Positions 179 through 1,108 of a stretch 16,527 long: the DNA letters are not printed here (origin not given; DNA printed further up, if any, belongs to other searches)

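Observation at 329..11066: Five-copy family of unrecognised four-TM membrane proteins with Pro/Gln/Tyr-rich SPW tails (four in tandem, one 7 kb away)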

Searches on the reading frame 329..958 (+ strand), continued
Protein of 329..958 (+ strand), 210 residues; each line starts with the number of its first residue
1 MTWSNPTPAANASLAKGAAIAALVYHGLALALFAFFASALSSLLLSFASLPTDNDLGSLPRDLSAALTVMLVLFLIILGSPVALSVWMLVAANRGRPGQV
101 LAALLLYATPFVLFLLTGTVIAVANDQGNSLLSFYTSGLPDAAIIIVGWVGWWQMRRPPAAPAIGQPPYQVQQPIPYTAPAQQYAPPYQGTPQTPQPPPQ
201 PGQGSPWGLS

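Call 72: find_encoding_contigs(protein=P0018, flank=7000, max_places=2)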
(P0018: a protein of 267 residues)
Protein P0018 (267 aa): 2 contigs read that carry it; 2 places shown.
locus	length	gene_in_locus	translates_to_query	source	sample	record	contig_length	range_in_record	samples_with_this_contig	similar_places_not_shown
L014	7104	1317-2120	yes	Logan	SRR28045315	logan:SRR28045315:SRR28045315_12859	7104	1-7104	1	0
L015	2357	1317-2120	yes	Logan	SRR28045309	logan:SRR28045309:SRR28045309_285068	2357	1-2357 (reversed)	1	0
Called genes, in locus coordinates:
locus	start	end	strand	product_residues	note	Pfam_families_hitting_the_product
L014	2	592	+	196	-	?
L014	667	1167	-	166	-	PF00578:AhpC-TSA, PF08534:Redoxin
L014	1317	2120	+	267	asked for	-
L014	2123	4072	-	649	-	PF00664:ABC_membrane, PF00005:ABC_tran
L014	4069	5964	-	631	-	PF00664:ABC_membrane, PF00005:ABC_tran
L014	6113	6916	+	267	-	PF00702:Hydrolase, PF08282:Hydrolase_3, PF05116:S6PP (weak)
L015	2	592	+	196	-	?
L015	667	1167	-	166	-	PF00578:AhpC-TSA, PF08534:Redoxin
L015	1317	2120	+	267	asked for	-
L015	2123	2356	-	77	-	?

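Call 85: find_related_loci(query=A1, collection=metagenome_contigs, flank=6000)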
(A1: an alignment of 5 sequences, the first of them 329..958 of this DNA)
Query A1 (210 aa) in metagenome_contigs; peptide patterns used: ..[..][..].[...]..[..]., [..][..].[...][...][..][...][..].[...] (x = any residue, [..] = any of these).
242 stretches matched a pattern; 7 encode a relative of the query (tblastn E <= 1e-3); 7 distinct loci.
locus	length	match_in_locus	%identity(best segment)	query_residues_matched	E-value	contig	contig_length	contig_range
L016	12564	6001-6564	40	2-185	7e-20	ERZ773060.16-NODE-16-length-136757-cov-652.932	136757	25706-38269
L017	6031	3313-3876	40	2-185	7e-20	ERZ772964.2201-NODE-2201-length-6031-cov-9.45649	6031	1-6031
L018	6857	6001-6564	40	2-185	7e-20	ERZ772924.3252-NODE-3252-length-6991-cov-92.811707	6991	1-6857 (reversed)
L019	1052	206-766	38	9-185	3e-18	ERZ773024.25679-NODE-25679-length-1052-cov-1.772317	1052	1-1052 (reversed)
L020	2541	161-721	36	9-185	2e-16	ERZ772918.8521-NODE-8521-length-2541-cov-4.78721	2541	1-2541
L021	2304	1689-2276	37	2-202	3e-16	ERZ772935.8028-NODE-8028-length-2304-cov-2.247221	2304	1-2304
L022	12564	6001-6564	40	2-185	7e-20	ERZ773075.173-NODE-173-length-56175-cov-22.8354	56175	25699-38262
